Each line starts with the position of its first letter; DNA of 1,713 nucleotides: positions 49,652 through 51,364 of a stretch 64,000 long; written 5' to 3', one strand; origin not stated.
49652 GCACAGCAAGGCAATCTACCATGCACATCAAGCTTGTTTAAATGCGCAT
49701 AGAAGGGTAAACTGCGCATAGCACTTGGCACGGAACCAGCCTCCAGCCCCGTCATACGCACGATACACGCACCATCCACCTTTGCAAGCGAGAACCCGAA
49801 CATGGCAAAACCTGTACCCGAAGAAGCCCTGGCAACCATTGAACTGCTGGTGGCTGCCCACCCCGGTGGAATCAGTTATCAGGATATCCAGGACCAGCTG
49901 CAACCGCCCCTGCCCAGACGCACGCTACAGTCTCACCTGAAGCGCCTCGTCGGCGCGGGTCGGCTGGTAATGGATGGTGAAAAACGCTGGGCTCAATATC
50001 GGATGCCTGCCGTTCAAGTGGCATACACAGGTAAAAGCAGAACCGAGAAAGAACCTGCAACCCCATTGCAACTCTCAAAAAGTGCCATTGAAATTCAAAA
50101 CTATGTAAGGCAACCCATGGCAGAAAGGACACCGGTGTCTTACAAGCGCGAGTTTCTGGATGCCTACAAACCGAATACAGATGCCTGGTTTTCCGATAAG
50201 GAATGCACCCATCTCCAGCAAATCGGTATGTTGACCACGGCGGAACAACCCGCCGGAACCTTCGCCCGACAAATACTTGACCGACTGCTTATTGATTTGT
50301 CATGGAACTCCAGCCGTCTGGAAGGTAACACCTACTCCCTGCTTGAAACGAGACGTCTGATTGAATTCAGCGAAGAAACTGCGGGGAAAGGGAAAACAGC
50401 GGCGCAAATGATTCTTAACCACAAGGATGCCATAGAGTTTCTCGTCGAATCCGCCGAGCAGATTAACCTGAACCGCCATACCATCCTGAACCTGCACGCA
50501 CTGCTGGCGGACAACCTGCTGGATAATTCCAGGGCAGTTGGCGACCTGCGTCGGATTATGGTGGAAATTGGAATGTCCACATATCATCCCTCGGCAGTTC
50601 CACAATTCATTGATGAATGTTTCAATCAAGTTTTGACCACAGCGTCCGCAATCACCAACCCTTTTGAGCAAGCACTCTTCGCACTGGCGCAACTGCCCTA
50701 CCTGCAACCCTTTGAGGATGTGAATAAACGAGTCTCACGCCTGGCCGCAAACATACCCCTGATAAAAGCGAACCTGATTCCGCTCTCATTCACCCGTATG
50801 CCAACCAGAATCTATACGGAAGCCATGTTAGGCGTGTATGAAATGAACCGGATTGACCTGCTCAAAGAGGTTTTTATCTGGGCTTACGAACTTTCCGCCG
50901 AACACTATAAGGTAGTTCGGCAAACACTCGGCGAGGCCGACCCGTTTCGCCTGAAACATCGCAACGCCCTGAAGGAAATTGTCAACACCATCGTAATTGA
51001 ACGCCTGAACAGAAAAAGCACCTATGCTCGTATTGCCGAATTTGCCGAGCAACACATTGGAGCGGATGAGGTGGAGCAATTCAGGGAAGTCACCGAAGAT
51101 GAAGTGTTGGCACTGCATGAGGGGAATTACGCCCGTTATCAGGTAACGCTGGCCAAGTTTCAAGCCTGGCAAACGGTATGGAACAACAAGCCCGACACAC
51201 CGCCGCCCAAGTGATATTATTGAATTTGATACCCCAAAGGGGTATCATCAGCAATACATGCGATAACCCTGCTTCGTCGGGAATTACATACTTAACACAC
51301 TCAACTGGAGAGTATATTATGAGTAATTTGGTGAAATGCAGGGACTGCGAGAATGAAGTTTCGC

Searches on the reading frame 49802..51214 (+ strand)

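Call 10: search_protein_families(library=pfam, proteins=[window:49802-51214:+], max_evalue=0.00001)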
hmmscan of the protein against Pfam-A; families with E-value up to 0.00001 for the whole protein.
window:49802-51214:+ (470 aa): 1 family
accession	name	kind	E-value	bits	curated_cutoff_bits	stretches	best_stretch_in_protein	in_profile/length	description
PF02661.23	Fic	-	8.6e-10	39.8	24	1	223-318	2-91/93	Fic/DOC family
